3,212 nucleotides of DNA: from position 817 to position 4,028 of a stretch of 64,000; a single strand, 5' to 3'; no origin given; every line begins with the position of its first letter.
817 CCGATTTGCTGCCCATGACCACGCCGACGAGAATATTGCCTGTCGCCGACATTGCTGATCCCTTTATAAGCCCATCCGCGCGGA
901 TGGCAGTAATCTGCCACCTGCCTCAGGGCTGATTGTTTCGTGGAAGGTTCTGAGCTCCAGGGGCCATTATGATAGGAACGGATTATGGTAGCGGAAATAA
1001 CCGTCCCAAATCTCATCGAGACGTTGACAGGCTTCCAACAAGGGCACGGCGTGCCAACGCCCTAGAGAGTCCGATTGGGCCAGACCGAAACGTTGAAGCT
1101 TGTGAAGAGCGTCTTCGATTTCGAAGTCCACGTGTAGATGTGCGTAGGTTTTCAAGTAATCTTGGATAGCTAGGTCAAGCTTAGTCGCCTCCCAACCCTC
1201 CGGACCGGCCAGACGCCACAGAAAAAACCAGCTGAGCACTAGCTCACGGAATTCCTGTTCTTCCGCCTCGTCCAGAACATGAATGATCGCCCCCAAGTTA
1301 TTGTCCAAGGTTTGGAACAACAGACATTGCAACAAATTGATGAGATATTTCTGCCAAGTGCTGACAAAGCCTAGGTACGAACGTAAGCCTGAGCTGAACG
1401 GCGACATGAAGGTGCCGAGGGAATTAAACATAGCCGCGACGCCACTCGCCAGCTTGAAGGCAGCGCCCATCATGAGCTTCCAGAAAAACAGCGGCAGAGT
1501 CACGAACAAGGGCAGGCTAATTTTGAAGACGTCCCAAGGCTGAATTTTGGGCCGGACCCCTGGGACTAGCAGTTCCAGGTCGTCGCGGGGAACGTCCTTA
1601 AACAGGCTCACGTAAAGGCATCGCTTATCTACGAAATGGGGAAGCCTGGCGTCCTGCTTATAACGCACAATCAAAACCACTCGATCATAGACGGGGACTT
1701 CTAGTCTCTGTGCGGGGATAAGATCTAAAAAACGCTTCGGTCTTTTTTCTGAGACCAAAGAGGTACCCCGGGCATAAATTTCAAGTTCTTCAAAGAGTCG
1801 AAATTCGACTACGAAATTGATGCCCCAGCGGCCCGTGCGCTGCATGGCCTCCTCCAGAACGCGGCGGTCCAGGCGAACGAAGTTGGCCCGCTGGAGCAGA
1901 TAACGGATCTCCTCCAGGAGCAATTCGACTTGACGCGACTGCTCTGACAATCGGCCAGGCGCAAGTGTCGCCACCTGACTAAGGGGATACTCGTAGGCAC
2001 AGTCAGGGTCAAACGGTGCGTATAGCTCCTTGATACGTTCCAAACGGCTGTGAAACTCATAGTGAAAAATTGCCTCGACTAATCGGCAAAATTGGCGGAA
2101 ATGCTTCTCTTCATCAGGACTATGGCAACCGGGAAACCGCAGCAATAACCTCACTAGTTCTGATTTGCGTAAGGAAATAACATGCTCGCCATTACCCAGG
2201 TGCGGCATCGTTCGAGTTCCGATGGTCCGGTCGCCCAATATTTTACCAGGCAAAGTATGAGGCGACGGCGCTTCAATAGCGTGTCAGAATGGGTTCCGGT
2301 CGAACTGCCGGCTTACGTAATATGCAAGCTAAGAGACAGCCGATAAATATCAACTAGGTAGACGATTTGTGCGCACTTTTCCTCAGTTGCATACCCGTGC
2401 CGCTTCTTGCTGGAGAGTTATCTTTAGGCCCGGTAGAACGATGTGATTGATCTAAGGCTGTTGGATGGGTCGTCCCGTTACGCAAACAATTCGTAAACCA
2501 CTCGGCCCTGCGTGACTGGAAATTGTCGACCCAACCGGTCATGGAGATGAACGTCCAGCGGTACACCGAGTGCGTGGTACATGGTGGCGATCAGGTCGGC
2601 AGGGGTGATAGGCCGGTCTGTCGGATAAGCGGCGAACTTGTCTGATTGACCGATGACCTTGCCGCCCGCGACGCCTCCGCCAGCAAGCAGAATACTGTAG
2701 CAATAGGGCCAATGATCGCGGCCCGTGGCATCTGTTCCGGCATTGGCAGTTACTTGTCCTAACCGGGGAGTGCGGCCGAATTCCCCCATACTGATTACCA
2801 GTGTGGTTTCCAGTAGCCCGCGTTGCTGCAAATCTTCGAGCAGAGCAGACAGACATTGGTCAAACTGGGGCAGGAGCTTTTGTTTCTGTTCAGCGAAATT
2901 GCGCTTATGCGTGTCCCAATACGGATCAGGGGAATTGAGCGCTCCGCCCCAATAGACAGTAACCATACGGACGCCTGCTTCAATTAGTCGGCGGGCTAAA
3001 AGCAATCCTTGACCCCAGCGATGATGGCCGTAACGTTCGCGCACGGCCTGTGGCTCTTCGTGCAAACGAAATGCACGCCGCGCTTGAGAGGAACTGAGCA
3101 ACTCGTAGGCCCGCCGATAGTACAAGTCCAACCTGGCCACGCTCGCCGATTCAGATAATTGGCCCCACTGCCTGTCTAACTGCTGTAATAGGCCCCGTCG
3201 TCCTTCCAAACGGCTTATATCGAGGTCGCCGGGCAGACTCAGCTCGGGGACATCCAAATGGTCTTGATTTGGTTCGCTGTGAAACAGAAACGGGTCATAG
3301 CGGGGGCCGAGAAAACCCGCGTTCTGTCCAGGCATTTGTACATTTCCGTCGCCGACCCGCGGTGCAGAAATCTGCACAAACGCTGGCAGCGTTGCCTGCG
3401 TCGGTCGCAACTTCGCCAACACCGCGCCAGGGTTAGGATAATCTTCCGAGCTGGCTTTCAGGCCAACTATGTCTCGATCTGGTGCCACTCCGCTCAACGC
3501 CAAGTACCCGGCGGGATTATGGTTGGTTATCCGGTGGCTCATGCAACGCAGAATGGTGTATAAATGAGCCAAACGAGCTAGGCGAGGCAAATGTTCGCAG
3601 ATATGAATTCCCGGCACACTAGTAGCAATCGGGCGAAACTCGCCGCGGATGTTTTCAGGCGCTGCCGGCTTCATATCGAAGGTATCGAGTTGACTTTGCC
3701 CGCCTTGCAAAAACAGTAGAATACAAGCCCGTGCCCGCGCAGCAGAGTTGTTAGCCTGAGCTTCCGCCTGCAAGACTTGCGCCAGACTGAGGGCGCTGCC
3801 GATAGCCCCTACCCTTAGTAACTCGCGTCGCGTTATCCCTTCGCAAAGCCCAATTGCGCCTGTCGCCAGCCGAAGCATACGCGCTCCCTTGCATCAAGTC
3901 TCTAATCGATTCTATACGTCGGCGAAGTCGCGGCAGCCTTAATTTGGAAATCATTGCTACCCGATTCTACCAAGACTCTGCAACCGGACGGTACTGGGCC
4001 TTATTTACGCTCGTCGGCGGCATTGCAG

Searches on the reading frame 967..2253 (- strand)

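Call 74: search_protein_families(library=pfam, max_evalue=0.00001, proteins=[window:967-2253:-])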
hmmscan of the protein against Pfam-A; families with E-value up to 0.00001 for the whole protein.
window:967-2253:- (428 aa): 1 family
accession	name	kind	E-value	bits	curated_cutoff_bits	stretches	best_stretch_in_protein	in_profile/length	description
PF12576.13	DUF3754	-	1.4e-15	57.9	27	1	189-321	1-137/137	Protein of unknown function (DUF3754)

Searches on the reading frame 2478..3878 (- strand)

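Call 74: search_protein_families(library=pfam, max_evalue=0.00001, proteins=[window:2478-3878:-])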
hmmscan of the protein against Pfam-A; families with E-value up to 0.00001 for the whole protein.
window:2478-3878:- (466 aa): 1 family
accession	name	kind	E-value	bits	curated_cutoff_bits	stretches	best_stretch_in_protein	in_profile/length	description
PF07394.17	DUF1501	-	1.5e-95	321.1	27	1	49-464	1-389/390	Protein of unknown function (DUF1501)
